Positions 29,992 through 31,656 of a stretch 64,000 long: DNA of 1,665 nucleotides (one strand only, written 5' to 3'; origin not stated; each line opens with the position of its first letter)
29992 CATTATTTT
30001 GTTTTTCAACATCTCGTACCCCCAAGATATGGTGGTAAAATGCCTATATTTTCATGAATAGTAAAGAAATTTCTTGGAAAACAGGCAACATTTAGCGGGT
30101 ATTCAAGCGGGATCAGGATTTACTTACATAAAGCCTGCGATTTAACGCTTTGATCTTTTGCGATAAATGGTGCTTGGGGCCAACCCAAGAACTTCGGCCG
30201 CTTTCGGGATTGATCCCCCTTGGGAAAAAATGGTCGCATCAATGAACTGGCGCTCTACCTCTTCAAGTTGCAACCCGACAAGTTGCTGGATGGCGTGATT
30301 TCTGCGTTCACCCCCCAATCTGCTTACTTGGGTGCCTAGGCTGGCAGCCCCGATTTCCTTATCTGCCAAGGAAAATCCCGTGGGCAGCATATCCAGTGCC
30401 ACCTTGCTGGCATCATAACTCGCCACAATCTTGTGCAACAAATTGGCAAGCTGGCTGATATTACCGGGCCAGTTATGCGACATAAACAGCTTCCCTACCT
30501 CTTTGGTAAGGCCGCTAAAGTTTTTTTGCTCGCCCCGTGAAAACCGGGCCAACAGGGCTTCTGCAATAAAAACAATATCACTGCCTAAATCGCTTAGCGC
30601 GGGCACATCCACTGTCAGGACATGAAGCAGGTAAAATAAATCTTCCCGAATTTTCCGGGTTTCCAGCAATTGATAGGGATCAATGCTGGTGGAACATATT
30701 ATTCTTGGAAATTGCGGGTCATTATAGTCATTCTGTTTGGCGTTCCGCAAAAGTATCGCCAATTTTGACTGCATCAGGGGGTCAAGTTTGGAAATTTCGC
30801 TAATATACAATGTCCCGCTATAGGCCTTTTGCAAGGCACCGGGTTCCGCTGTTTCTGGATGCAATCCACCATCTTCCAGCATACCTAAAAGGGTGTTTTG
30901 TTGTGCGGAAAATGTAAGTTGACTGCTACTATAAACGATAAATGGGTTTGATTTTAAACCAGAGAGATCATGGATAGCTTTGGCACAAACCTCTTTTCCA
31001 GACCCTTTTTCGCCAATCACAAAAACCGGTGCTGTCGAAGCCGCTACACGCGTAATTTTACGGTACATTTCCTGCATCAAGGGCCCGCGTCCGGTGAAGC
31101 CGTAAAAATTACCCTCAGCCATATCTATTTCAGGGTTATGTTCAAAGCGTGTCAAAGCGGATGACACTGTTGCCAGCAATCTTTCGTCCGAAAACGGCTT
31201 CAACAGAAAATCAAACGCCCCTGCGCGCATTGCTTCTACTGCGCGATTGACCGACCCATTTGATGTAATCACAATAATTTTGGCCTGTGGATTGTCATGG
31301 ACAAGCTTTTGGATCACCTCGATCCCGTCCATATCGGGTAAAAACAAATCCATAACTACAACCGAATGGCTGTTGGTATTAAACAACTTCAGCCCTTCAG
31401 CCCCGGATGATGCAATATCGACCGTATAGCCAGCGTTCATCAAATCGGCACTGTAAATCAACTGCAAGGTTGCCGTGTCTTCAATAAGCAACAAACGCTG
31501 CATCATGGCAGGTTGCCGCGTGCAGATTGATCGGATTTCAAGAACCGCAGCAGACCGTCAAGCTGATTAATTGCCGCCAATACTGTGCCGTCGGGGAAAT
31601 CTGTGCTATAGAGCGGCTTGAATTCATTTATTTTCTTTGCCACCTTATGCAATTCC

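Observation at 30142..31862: LuxU/LuxO-like phosphorelay output module in an alphaproteobacterium, with no kinase nearby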

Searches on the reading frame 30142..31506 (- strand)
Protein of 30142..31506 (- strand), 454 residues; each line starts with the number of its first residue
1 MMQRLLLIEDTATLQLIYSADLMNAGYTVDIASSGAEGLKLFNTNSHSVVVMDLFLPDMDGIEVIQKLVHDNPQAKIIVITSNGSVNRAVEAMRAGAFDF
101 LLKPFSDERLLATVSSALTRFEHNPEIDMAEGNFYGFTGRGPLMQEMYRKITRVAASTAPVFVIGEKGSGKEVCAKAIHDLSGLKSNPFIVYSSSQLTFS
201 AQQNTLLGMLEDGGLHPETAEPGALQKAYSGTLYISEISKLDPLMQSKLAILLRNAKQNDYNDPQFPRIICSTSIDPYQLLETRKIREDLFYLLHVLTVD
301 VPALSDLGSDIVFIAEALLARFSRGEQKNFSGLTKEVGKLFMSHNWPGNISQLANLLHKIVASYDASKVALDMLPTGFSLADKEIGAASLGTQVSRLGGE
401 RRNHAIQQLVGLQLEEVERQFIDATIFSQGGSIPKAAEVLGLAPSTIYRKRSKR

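Call 4: search_protein_families(library=pfam, proteins=[window:30142-31506:-], max_evalue=0.01)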
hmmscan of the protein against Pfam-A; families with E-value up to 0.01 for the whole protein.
window:30142-31506:- (454 aa): 6 families
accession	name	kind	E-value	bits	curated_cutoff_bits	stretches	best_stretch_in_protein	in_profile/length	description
PF00158.32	Sigma54_activat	-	2e-25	89.8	20.2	1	139-299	3-167/168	Sigma-54 interaction domain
PF14532.12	Sigma54_activ_2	-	4.3e-25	89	25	1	139-304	2-138/138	Sigma-54 interaction domain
PF00072.30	Response_reg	-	6.7e-25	87.9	30.2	1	6-114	2-110/111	Response regulator receiver domain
PF25601.1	AAA_lid_14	-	2e-13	50.4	27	1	309-379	5-75/87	AAA+ ATPase lid domain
PF02954.25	HTH_8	-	7.7e-10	38.8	22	1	414-453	2-41/42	Bacterial regulatory protein, Fis family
PF20161.5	VpsR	-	0.0048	17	23.7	1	19-114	24-120/121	VpsR domain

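Call 5: search_protein_families(library=ncbifam, proteins=[window:30142-31506:-], max_evalue=0.01)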
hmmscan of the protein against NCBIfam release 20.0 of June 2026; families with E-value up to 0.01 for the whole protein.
window:30142-31506:- (454 aa): 116 families (the best 25 are shown)
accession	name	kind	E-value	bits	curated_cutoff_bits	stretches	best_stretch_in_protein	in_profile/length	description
NF041946.1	LuxO_transreg_Vib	equivalog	3.1e-93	313.1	800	1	7-450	1-456/463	quorum-sensing sigma-54 dependent transcriptional regulator LuxO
NF051870.1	NAssimRespRegNtrX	equivalog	1.8e-63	215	600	1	3-450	2-446/452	nitrogen assimilation response regulator NtrX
TIGR02915.1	PEP_resp_reg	equivalog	1.1e-61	209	502.6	1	5-449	1-437/445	PEP-CTERM-box response regulator transcription factor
TIGR01818.1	ntrC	equivalog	6.4e-61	206.5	558.6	1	6-450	2-459/463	nitrogen regulation protein NR(I)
NF007689.0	PRK10365.1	equivalog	1e-57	195.9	760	1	5-452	8-440/441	sigma-54-dependent response regulator transcription factor ZraR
NF008469.0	PRK11361.1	equivalog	7.4e-57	193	714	1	2-443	4-443/461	acetoacetate metabolism transcriptional regulator AtoC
NF011695.0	PRK15115.1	equivalog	1.1e-52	179.4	763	1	4-365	8-369/445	two-component system response regulator GlrR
NF008176.1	PRK10923.1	equivalog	1.3e-45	155.8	620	1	6-450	7-462/469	nitrogen regulation protein NR(I)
NF047793.1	ResRegPgtA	equivalog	7e-42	143.7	650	1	3-356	6-335/414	two-component system response regulator PgtA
NF041552.1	TF_PrdR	equivalog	1.6e-39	135.7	795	1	129-450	261-572/577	sigma-54 dependent transcriptional regulator PrdR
NF049963.1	RespRegFlgRCampy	domain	3.3e-38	131.7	750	1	32-360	31-363/429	fla regulon two-component system response regulator FlgR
NF050807.1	TransRegFlbDCaul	equivalog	2.3e-37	128.9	750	1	23-449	21-433/454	sigma-54-dependent transcriptional regulator FlbD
NF008085.0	PRK10820.1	equivalog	3.8e-32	111.6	576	1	138-369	207-442/520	transcriptional regulator TyrR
TIGR01817.1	nifA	equivalog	5.4e-31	108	528.85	1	130-359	191-423/534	nif-specific transcriptional activator NifA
NF008485.2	PRK11388.1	equivalog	1.6e-30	106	551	1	133-450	330-631/643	dihydroxyacetone kinase operon transcriptional regulator DhaR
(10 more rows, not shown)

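Call 7: search_solved_structures(query=window:30142-31506:-, max_evalue=1e-10, show_alignments=1)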
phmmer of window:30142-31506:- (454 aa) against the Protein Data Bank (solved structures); distinct sequences matched with E-value up to 1e-10: 104 (the best 60 are shown).
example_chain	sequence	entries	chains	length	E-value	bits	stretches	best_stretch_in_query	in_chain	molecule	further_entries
5ep0_A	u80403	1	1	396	6.5e-71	242.8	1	3-376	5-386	Putative repressor protein luxO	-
3dzd_A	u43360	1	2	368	4.2e-54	187.5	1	4-362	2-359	Transcriptional regulator (NtrC family)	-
1ny5_A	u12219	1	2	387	5.3e-54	187.1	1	5-362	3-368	transcriptional regulator (NtrC family)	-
4l4u_A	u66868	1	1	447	2.5e-53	184.9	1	4-362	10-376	Transcriptional regulator (NtrC family)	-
5m7n_A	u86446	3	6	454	3.8e-44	154.7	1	4-451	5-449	Nitrogen assimilation regulatory protein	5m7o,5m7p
5ep1_A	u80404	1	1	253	4.2e-44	154.5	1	136-376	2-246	Putative repressor protein luxO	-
5ep2_A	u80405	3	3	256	4.3e-44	154.5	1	136-376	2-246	Putative repressor protein luxO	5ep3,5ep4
1ojl_A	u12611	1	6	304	1.3e-31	113.4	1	138-452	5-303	TRANSCRIPTIONAL REGULATORY PROTEIN ZRAR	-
26jl_A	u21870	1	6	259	2.4e-31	112.5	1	139-381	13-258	Flagellar regulatory protein A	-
9qq6_C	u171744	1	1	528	5.2e-31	111.4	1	135-373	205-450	Nif-specific regulatory protein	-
1ny6_A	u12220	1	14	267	2.1e-30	109.4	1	139-362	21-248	transcriptional regulator (NtrC family)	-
4ly6_A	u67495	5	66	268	2.1e-30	109.4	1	139-362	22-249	Transcriptional regulator (NtrC family)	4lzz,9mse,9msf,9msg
3m0e_A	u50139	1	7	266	1.4e-29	106.7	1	139-362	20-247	Transcriptional regulator (NtrC family)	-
6iy8_A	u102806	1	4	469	2.7e-27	99.2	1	125-365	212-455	Positive regulator CapR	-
5exx_A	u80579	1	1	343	1e-25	94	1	134-450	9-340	Transcriptional regulator FleQ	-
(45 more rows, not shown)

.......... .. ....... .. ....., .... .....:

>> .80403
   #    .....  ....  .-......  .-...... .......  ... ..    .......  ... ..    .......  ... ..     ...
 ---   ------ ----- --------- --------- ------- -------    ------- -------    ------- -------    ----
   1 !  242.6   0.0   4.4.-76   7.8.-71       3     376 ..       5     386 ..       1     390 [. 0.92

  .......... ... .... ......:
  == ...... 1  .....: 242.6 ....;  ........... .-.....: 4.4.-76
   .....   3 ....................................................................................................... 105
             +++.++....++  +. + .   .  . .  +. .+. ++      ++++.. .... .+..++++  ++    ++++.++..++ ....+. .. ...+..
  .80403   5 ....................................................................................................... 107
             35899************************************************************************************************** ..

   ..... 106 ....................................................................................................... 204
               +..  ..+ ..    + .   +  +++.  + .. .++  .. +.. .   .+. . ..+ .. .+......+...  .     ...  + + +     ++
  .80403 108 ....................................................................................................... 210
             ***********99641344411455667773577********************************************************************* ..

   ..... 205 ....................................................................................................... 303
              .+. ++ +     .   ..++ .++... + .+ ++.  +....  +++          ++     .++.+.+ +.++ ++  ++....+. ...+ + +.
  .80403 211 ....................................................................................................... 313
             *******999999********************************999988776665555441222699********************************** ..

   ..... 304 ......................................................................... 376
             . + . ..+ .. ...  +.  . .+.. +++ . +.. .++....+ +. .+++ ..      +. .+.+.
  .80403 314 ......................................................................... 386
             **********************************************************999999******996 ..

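Call 9: find_homologous_proteins(query=window:30142-31506:-, max_evalue=1e-20)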
Query window:30142-31506:- (454 aa): 2776 proteins with E <= 1e-20 among 8000 candidates; the best 120 are listed.
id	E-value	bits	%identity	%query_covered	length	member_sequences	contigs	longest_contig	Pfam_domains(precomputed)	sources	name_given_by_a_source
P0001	1.8e-294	994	100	100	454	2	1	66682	PF00158.33,PF25601.2,PF02954.26,PF14532.13,PF00072.31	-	-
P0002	1.2e-238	810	81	100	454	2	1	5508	PF00158.33,PF25601.2,PF02954.26,PF14532.13,PF00072.31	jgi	-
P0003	2.7e-202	691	69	100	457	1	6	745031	PF00158.33,PF25601.2,PF02954.26,PF14532.13,PF00072.31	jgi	jgi:DNA-binding NtrC family response regulator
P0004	5.2e-196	670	68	100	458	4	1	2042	PF00158.33,PF25601.2,PF02954.26,PF14532.13,PF00072.31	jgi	jgi:DNA-binding NtrC family response regulator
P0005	4.3e-193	660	67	100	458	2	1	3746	PF00158.33,PF25601.2,PF02954.26,PF14532.13,PF00072.31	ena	-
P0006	3.9e-190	650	67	100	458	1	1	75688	PF00158.33,PF25601.2,PF02954.26,PF14532.13,PF00072.31,PF13191.13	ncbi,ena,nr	ncbi:MAG: sigma-54-dependent Fis family transcriptional regulator [Amylibacter sp.]|nr:sigma-54-depe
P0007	7.1e-190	650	67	100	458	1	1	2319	PF00158.33,PF25601.2,PF02954.26,PF14532.13,PF00072.31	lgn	-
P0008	5.1e-188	643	66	100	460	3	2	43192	PF00158.33,PF25601.2,PF02954.26,PF14532.13,PF00072.31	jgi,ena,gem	-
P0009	1.2e-187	642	66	99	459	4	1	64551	PF00158.33,PF25601.2,PF02954.26,PF14532.13,PF00072.31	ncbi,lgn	-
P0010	7.4e-187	640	66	100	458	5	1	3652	PF00158.33,PF25601.2,PF02954.26,PF14532.13,PF00072.31,PF13191.13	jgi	jgi:DNA-binding NtrC family response regulator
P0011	3.7e-186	637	65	100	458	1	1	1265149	PF00158.33,PF25601.2,PF02954.26,PF14532.13,PF00072.31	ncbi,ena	-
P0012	1.3e-185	636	65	100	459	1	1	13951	PF00158.33,PF25601.2,PF02954.26,PF14532.13,PF00072.31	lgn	-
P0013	1.8e-185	635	65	100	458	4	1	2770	PF00158.33,PF25601.2,PF02954.26,PF14532.13,PF00072.31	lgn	-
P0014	1.2e-184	632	65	100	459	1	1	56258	PF00158.33,PF25601.2,PF02954.26,PF14532.13,PF00072.31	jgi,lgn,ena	-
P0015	1.3e-183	629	66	100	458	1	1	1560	PF00158.33,PF25601.2,PF02954.26,PF14532.13,PF00072.31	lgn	-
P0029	4.8e-160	551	57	100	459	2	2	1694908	PF00158.33,PF25601.2,PF02954.26,PF14532.13,PF00072.31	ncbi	-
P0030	1.1e-159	550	58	100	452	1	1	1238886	PF00158.33,PF25601.2,PF02954.26,PF14532.13,PF00072.31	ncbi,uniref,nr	ncbi:sigma-54-dependent Fis family transcriptional regulator [Amylibacter sp. SFDW26]|uniref:sigma-5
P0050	8.6e-96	340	41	99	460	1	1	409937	PF00158.33,PF25601.2,PF02954.26,PF00004.36,PF14532.13,PF07728.21,PF00072.31,PF13191.13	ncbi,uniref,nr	ncbi:ATPase AAA [Actibacterium mucosum KCTC 23349]|uniref:Nif-specific regulatory protein n=1 Tax=Ac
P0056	3.3e-95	338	40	98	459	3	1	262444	PF00158.33,PF25601.2,PF02954.26,PF00004.36,PF14532.13,PF00072.31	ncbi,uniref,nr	ncbi:sigma-54-dependent transcriptional regulator [Falsirhodobacter xinxiangensis]|uniref:sigma-54-d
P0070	1.5e-94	336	40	98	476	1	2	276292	PF00158.33,PF25601.2,PF02954.26,PF14532.13,PF07728.21,PF00072.31,PF13191.13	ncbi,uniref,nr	ncbi:sigma-54-dependent transcriptional regulator [Rhodovulum strictum]|uniref:Nif-specific regulato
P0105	1.8e-92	329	41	98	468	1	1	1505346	PF00158.33,PF25601.2,PF02954.26,PF14532.13,PF07728.21,PF00072.31,PF13191.13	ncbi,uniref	ncbi:sigma-54-dependent transcriptional regulator [Tropicimonas sp. S265A]|uniref:sigma-54-dependent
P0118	7.2e-92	327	39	99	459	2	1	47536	PF00158.33,PF25601.2,PF02954.26,PF00004.36,PF14532.13,PF07728.21,PF00072.31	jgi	jgi:two-component system repressor protein LuxO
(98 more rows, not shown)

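Call 14: find_encoding_contigs(protein=P0030, flank=8000, max_places=2)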
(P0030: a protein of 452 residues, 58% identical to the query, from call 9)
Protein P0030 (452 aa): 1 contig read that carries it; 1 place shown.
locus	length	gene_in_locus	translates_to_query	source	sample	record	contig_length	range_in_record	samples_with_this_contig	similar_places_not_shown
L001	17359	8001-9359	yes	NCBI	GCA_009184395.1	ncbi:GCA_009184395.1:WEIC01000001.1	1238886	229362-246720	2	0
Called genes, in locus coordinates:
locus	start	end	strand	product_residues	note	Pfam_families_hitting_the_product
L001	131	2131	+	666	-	PF00289:Biotin_carb_N, PF02222:ATP-grasp, PF02786:CPSase_L_D2, PF07478:Dala_Dala_lig_C, PF08443:RimK (weak), PF02785:Biotin_carb_C, PF18140:PCC_BT, PF00364:Biotin_lipoyl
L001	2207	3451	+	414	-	PF00817:IMS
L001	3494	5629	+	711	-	PF01642:MM_CoA_mutase, PF02310:B12-binding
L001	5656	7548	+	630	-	PF16177:ACAS_N, PF00501:AMP-binding, PF13193:AMP-binding_C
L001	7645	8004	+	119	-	-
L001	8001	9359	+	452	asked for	PF00072:Response_reg, PF00158:Sigma54_activat, PF14532:Sigma54_activ_2, PF25601:AAA_lid_14, PF02954:HTH_8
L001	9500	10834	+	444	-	PF05036:SPOR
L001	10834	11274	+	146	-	PF00188:CAP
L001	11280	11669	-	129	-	PF19662:DUF6165 (weak)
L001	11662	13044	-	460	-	PF07719:TPR_2 (faint), PF13424:TPR_12 (faint), PF13428:TPR_14 (faint), PF13431:TPR_17 (faint), PF13432:TPR_16 (faint), PF00515:TPR_1 (faint), PF13414:TPR_11 (faint), PF14559:TPR_19 (faint), +1 more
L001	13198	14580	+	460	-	PF03448:MgtE_N, PF00571:CBS, PF01769:MgtE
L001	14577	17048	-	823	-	-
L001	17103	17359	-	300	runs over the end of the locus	-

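Call 15: find_encoding_contigs(protein=P0050, flank=8000, max_places=2)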
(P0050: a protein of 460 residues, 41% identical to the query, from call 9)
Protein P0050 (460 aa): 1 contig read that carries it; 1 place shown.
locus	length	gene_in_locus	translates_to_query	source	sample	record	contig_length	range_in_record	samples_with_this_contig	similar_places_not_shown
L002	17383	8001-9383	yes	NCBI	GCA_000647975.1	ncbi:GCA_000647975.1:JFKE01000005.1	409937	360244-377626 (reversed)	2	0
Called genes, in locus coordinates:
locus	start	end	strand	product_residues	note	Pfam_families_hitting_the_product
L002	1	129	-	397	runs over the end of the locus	PF01676:Metalloenzyme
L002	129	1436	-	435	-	PF02885:Glycos_trans_3N, PF00591:Glycos_transf_3, PF07831:PYNP_C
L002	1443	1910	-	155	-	PF08211:dCMP_cyt_deam_2, PF00383:dCMP_cyt_deam_1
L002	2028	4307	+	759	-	PF00390:malic, PF03949:Malic_M, PF01515:PTA_PTB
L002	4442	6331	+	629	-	PF16177:ACAS_N, PF00501:AMP-binding, PF13193:AMP-binding_C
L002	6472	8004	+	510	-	PF02518:HATPase_c, PF13581:HATPase_c_2, PF00072:Response_reg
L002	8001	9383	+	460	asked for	PF00072:Response_reg, PF00004:AAA (faint), PF13191:AAA_16 (faint), PF00158:Sigma54_activat, PF14532:Sigma54_activ_2, PF07728:AAA_5 (weak), PF25601:AAA_lid_14, PF02954:HTH_8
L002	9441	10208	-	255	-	PF01513:NAD_kinase, PF20143:NAD_kinase_C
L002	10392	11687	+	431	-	PF00464:SHMT, PF00155:Aminotran_1_2, PF01041:DegT_DnrJ_EryC1 (weak)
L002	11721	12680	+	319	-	PF02423:OCD_Mu_crystall, PF01488:Shikimate_DH (weak), PF07991:KARI_N (faint), PF01408:GFO_IDH_MocA (weak), PF03807:F420_oxidored (weak)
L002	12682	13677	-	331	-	PF12625:Arabinose_bd, PF12833:HTH_18, PF00165:HTH_AraC (weak)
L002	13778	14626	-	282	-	PF02749:QRPTase_N, PF01729:QRPTase_C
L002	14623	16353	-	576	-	PF00890:FAD_binding_2, PF02910:Succ_DH_flav_C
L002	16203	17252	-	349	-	PF02445:NadA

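Call 19: find_encoding_contigs(protein=P0070, flank=6000, max_places=1)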
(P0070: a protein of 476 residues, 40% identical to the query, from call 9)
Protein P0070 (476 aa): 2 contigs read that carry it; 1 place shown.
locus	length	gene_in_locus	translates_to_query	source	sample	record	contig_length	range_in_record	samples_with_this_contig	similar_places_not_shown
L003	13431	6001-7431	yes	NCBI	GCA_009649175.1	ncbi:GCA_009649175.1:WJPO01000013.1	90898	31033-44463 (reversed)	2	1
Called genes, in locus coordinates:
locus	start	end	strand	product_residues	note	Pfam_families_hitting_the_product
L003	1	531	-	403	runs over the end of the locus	PF01676:Metalloenzyme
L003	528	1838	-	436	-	PF02885:Glycos_trans_3N, PF00591:Glycos_transf_3, PF07831:PYNP_C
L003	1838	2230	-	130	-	PF00383:dCMP_cyt_deam_1, PF08211:dCMP_cyt_deam_2 (weak)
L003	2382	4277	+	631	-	PF16177:ACAS_N, PF00501:AMP-binding, PF13193:AMP-binding_C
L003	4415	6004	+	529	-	PF02518:HATPase_c, PF13581:HATPase_c_2 (weak), PF00072:Response_reg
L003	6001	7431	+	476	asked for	PF00072:Response_reg, PF00158:Sigma54_activat, PF13191:AAA_16 (weak), PF14532:Sigma54_activ_2, PF07728:AAA_5 (weak), PF25601:AAA_lid_14, PF02954:HTH_8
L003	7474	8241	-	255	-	PF01513:NAD_kinase (weak), PF20143:NAD_kinase_C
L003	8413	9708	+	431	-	PF00464:SHMT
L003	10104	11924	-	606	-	PF13522:GATase_6, PF13537:GATase_7, PF01380:SIS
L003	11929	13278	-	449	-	PF00483:NTP_transferase, PF01128:IspD, PF12804:NTP_transf_3, PF25084:LbH_EIF2B (faint), PF00132:Hexapep (weak), PF25087:GMPPB_C (weak), PF00132:Hexapep (weak)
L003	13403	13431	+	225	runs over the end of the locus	PF00702:Hydrolase, PF12710:HAD, PF13344:Hydrolase_6 (faint), PF13419:HAD_2, PF13242:Hydrolase_like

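Call 20: find_encoding_contigs(protein=P0105, flank=6000, max_places=1)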
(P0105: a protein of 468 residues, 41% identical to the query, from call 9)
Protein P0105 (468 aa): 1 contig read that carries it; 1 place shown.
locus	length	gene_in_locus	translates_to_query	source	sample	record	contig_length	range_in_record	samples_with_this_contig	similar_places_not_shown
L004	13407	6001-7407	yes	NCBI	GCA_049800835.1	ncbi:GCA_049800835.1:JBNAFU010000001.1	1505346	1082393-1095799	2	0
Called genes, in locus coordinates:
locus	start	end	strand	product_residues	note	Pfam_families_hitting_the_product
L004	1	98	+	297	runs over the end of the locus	PF13452:FAS1_DH_region, PF27832:Htd2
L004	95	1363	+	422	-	PF02515:CoA_transf_3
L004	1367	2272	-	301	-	-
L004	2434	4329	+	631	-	PF16177:ACAS_N, PF00501:AMP-binding, PF13193:AMP-binding_C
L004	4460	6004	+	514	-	PF13581:HATPase_c_2 (weak), PF02518:HATPase_c, PF00072:Response_reg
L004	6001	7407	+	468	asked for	PF00072:Response_reg, PF00158:Sigma54_activat, PF13191:AAA_16 (weak), PF14532:Sigma54_activ_2, PF07728:AAA_5 (weak), PF25601:AAA_lid_14, PF02954:HTH_8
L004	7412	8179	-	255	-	PF01513:NAD_kinase, PF20143:NAD_kinase_C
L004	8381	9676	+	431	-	PF00464:SHMT, PF00155:Aminotran_1_2 (weak)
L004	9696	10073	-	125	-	-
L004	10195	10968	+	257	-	PF00561:Abhydrolase_1, PF00975:Thioesterase (weak), PF07819:PGAP1 (faint), PF12146:Hydrolase_4, PF12697:Abhydrolase_6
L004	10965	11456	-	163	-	PF01292:Ni_hydr_CYTB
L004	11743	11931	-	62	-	-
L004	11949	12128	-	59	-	-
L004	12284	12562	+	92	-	-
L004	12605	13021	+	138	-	PF00903:Glyoxalase, PF13669:Glyoxalase_4, PF18029:Glyoxalase_6 (weak)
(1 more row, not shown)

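Call 21: find_encoding_contigs(protein=P0056, flank=6000, max_places=1)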
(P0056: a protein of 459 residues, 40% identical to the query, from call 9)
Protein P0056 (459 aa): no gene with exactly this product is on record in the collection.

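Call 22: find_encoding_contigs(protein=P0029, flank=6000, max_places=1)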
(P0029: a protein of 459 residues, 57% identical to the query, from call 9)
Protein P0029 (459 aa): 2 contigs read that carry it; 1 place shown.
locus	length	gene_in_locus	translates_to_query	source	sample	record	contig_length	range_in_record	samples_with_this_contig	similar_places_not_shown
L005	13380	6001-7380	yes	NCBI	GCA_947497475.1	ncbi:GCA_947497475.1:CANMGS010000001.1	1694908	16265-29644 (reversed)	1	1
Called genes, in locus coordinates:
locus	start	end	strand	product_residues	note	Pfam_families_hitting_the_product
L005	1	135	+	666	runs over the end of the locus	PF00289:Biotin_carb_N, PF02222:ATP-grasp, PF02786:CPSase_L_D2, PF07478:Dala_Dala_lig_C, PF08443:RimK (weak), PF02785:Biotin_carb_C, PF18140:PCC_BT, PF00364:Biotin_lipoyl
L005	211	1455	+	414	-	PF00817:IMS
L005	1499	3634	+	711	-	PF01642:MM_CoA_mutase, PF02310:B12-binding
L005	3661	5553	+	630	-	PF16177:ACAS_N, PF00501:AMP-binding, PF13193:AMP-binding_C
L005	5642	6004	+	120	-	-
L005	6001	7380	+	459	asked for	PF00072:Response_reg, PF00158:Sigma54_activat, PF14532:Sigma54_activ_2, PF25601:AAA_lid_14, PF02954:HTH_8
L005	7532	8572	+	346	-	-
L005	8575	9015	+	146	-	PF00188:CAP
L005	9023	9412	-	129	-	PF19662:DUF6165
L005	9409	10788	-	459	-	PF07719:TPR_2 (faint), PF13428:TPR_14 (faint), PF13432:TPR_16 (faint), PF23914:TPR_CcmH_CycH (faint), PF13424:TPR_12 (faint), PF00515:TPR_1 (faint), PF13431:TPR_17 (faint), PF14559:TPR_19 (weak)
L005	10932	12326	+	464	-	PF03448:MgtE_N, PF00571:CBS, PF01769:MgtE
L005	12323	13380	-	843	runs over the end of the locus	-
